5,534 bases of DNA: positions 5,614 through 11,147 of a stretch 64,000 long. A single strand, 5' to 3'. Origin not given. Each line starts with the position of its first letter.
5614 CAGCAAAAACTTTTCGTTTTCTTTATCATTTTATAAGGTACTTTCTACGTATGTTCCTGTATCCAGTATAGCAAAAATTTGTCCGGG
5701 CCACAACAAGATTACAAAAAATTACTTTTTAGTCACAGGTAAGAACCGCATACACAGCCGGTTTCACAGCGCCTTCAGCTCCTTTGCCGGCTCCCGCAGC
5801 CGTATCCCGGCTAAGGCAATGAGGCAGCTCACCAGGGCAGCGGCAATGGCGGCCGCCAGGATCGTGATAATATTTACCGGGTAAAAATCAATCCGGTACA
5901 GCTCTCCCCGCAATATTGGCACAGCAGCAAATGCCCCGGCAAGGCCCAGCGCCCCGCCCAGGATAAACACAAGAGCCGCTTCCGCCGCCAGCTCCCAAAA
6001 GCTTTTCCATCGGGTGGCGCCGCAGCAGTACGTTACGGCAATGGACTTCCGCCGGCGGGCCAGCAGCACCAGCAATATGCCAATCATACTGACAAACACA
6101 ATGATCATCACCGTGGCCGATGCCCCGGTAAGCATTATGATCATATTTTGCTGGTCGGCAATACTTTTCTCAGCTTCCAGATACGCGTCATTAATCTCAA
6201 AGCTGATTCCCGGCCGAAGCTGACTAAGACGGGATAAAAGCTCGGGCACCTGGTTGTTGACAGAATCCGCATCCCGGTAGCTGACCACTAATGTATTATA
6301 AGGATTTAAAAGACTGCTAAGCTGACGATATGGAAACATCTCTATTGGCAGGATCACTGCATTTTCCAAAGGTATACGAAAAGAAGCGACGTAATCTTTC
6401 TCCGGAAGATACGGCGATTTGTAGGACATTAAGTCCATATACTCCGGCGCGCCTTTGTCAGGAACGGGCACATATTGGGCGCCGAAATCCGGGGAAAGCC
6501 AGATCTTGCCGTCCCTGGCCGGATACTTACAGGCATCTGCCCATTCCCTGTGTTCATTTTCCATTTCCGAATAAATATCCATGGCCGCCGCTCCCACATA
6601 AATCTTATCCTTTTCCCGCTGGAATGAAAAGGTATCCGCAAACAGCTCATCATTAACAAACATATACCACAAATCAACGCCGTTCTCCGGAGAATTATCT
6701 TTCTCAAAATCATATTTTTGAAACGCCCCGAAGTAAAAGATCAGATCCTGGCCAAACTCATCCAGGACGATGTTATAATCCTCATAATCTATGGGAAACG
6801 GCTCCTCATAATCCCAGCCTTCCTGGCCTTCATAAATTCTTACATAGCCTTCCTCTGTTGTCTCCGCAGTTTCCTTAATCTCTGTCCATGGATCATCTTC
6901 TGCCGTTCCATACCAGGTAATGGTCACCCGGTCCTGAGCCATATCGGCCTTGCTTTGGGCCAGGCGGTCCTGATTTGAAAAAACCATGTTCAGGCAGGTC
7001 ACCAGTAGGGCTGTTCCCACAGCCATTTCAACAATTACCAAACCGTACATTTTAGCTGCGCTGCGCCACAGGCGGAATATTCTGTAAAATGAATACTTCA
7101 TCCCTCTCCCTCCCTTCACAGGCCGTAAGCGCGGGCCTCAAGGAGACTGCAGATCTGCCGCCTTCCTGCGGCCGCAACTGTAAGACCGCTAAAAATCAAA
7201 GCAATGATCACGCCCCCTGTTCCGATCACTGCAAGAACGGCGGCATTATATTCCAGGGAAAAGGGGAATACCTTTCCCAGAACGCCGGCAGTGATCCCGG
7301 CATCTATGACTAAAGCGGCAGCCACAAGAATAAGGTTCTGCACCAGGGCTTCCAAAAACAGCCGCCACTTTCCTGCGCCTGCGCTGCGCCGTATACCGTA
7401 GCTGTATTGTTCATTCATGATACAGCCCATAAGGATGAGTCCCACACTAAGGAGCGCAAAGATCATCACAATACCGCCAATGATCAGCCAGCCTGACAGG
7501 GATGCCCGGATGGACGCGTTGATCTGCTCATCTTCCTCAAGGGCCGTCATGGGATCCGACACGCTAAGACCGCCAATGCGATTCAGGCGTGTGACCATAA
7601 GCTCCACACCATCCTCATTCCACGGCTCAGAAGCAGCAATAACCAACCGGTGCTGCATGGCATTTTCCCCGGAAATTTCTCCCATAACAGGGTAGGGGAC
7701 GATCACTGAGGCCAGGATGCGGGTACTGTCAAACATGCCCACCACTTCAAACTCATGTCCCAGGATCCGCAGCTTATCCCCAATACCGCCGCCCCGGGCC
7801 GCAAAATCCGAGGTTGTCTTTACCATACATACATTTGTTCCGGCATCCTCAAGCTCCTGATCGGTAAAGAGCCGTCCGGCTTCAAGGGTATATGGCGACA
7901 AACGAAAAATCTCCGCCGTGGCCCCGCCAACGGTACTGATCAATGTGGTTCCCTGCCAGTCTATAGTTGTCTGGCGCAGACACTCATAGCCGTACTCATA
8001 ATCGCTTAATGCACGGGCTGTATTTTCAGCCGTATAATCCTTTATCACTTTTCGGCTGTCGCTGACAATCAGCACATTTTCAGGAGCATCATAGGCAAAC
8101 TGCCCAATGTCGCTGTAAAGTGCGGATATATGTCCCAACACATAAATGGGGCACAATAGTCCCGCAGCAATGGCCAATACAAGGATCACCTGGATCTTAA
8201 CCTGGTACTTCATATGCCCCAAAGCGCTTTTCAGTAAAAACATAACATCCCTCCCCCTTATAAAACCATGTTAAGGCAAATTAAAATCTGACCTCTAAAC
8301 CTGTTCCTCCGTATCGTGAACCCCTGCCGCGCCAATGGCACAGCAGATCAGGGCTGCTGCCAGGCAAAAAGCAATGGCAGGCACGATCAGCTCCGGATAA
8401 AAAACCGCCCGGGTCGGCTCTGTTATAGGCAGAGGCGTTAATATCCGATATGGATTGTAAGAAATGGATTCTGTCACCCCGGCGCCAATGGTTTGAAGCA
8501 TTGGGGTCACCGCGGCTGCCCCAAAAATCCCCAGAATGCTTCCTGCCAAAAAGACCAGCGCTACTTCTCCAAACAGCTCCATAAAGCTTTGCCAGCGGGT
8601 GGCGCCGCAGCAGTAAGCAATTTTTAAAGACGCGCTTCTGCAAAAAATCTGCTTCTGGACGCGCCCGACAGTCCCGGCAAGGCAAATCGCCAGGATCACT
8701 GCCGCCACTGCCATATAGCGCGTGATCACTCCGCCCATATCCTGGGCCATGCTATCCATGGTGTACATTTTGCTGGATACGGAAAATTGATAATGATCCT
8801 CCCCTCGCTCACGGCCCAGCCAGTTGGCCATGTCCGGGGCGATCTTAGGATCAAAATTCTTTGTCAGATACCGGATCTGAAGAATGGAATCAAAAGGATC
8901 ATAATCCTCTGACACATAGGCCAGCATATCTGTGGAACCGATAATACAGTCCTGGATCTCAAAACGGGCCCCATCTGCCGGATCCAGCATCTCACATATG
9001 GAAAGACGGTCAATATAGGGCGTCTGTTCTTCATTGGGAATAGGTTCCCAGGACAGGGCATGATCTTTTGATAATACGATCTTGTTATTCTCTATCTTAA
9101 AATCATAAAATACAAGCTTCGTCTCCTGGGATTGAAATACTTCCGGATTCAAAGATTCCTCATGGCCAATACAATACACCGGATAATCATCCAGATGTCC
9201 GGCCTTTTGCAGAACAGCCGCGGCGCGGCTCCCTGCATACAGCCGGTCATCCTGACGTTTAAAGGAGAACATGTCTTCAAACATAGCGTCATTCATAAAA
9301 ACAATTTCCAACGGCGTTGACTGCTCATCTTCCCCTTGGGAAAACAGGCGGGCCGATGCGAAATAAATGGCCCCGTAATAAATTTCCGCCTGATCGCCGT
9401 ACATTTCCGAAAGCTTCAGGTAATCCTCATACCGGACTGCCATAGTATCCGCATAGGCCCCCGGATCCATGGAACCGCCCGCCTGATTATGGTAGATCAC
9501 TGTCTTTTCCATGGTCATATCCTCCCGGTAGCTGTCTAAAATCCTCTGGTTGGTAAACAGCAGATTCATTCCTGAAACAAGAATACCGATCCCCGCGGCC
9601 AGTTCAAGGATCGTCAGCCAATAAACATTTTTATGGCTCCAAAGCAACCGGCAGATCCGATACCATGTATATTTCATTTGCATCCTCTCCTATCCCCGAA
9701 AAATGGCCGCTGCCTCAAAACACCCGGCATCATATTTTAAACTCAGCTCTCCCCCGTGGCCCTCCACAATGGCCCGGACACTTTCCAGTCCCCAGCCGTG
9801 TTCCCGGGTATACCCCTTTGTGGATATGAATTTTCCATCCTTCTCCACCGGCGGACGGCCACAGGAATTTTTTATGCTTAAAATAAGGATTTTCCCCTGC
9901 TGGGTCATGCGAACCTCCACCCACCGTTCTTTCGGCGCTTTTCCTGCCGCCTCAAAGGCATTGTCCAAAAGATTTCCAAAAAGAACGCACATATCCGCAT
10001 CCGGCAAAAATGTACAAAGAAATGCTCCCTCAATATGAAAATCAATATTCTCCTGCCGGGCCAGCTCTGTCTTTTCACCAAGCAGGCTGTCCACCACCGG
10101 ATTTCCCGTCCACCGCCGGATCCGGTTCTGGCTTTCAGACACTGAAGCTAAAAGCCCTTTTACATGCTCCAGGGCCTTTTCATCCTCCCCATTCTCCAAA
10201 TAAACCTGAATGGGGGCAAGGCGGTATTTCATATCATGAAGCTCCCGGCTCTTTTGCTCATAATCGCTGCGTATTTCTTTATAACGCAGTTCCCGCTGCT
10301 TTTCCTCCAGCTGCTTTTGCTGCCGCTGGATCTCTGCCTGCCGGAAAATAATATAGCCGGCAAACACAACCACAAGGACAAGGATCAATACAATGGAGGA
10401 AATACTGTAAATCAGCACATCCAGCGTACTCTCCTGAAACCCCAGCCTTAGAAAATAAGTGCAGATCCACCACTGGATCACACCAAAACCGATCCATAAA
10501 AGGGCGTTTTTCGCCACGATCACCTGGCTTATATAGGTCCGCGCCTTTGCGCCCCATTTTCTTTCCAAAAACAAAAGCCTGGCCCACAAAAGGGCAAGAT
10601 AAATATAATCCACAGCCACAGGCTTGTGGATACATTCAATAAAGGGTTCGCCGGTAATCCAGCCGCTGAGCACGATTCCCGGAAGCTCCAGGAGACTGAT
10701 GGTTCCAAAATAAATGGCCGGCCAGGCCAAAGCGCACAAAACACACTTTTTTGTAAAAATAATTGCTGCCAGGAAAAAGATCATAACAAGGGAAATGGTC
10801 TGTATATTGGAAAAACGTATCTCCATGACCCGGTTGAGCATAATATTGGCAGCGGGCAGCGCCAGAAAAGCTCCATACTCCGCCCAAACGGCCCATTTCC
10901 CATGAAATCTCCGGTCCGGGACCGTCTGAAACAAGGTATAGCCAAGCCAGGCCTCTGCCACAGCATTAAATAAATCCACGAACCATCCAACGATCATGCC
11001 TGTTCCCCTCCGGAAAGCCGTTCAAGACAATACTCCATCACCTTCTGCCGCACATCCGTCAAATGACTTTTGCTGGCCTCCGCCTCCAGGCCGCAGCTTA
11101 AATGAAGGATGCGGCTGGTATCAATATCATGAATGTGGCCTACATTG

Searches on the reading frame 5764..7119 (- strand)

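Call 6: search_protein_families(library=pfam, proteins=[window:5764-7119:-], max_evalue=0.01)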
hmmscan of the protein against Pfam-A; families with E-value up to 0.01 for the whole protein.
window:5764-7119:- (451 aa): 1 family
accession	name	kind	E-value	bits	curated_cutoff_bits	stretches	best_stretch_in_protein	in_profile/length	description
PF02687.27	FtsX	-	1.9e-12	47.7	25.5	1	333-440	3-116/120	FtsX-like permease C-terminal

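Call 7: search_protein_families(library=ncbifam, proteins=[window:5764-7119:-], max_evalue=0.01)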
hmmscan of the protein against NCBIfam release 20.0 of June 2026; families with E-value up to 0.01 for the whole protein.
window:5764-7119:- (451 aa): 2 families
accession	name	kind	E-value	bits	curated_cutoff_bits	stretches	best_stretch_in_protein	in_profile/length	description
TIGR03434.1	ADOP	subfamily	1.3e-11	43.4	622.3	1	284-434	634-786/803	ADOP family duplicated permease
NF007826.0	PRK10535.1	equivalog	3.4e-05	22.3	966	1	289-424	483-621/648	macrolide ABC transporter ATP-binding protein/permease MacB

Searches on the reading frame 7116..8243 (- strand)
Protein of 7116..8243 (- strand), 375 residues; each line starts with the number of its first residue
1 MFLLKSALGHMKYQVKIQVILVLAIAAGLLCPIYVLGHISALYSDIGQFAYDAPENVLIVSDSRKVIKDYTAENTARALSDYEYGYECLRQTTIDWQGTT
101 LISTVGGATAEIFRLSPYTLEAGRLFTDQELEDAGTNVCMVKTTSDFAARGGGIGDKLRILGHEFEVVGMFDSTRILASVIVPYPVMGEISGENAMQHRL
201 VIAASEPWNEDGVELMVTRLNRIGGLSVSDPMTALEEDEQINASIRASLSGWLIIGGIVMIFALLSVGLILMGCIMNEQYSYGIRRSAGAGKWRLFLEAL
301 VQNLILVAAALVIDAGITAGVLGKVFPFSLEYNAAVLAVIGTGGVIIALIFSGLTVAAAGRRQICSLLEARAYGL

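Call 6: search_protein_families(library=pfam, proteins=[window:7116-8243:-], max_evalue=0.01)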
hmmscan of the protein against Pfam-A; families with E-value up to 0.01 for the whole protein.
window:7116-8243:- (375 aa): 2 families
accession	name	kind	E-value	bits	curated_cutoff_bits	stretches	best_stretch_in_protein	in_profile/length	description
PF12704.14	MacB_PCD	-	1.9e-11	45.1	27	1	20-207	3-194/207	MacB-like periplasmic core domain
PF02687.27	FtsX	-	2.9e-05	24.5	25.5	1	254-359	2-115/120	FtsX-like permease C-terminal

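Call 7: search_protein_families(library=ncbifam, proteins=[window:7116-8243:-], max_evalue=0.01)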
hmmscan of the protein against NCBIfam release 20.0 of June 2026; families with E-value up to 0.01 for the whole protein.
window:7116-8243:- (375 aa): 1 family
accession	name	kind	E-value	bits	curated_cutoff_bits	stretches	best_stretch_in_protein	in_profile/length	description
TIGR03434.1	ADOP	subfamily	1.1e-05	23.7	622.3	1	89-351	94-382/803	ADOP family duplicated permease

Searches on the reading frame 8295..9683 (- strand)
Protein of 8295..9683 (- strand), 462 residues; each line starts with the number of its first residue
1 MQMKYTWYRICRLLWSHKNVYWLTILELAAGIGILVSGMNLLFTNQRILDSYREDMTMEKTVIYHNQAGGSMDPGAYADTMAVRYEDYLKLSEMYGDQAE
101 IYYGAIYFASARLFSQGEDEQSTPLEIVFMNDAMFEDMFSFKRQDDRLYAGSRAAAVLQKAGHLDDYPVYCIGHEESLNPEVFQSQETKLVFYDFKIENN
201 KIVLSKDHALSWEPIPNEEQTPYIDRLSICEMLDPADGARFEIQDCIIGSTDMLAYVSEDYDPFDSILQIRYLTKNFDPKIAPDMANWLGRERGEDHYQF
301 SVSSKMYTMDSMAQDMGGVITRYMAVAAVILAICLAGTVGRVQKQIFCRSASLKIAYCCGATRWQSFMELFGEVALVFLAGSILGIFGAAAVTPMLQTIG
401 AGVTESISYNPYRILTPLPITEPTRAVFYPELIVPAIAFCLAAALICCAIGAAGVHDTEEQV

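Call 6: search_protein_families(library=pfam, proteins=[window:8295-9683:-], max_evalue=0.01)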
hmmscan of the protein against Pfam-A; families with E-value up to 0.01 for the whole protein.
window:8295-9683:- (462 aa): 1 family
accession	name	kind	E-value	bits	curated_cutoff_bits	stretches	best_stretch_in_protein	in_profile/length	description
PF02687.27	FtsX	-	8.3e-09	36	25.5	1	325-450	2-110/120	FtsX-like permease C-terminal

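Call 7: search_protein_families(library=ncbifam, proteins=[window:8295-9683:-], max_evalue=0.01)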
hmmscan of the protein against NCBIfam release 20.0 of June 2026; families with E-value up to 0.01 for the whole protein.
window:8295-9683:- (462 aa): 1 family
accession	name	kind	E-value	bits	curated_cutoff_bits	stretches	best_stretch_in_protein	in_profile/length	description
TIGR03434.1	ADOP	subfamily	0.0028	15.8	622.3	1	309-400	259-351/803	ADOP family duplicated permease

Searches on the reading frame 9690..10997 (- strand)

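Call 6: search_protein_families(library=pfam, proteins=[window:9690-10997:-], max_evalue=0.01)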
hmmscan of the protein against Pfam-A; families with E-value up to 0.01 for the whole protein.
window:9690-10997:- (435 aa): 2 families
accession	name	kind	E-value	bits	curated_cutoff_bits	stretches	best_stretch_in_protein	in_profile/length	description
PF14501.12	HATPase_c_5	-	7.1e-18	64.9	22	1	333-429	3-97/102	GHKL domain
PF02518.31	HATPase_c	-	1.2e-07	32.6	26.4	1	339-420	9-93/111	Histidine kinase-, DNA gyrase B-, and HSP90-like ATPase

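Call 7: search_protein_families(library=ncbifam, proteins=[window:9690-10997:-], max_evalue=0.01)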
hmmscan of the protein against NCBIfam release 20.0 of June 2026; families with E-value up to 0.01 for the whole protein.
window:9690-10997:- (435 aa): 7 families
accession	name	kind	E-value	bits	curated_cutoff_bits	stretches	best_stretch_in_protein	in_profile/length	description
NF011627.0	PRK15053.1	equivalog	1.3e-08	34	656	1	263-426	356-529/552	sensor histidine kinase DpiB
NF008298.1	PRK11086.1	subfamily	1.4e-08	33.7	520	1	278-426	362-515/529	DcuS/MalK family sensor histidine kinase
TIGR01386.1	cztS_silS_copS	subfamily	1.1e-05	24.6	292.55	1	312-420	331-443/457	heavy metal sensor histidine kinase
NF008312.0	PRK11100.1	equivalog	0.00028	19.9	356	0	300-422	333-460/477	two-component system sensor histidine kinase CreC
TIGR02938.1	nifL_nitrog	equivalog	0.0013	17.4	242.45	1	337-426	389-486/494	nitrogen fixation negative regulator NifL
NF033631.1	SLATT_5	subfamily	0.0089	15.5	60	1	165-250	29-113/180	SLATT domain-containing protein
NF053779.1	BT3442_fam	equivalog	0.0098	14.6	940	0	197-258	359-421/563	BT3442 family protein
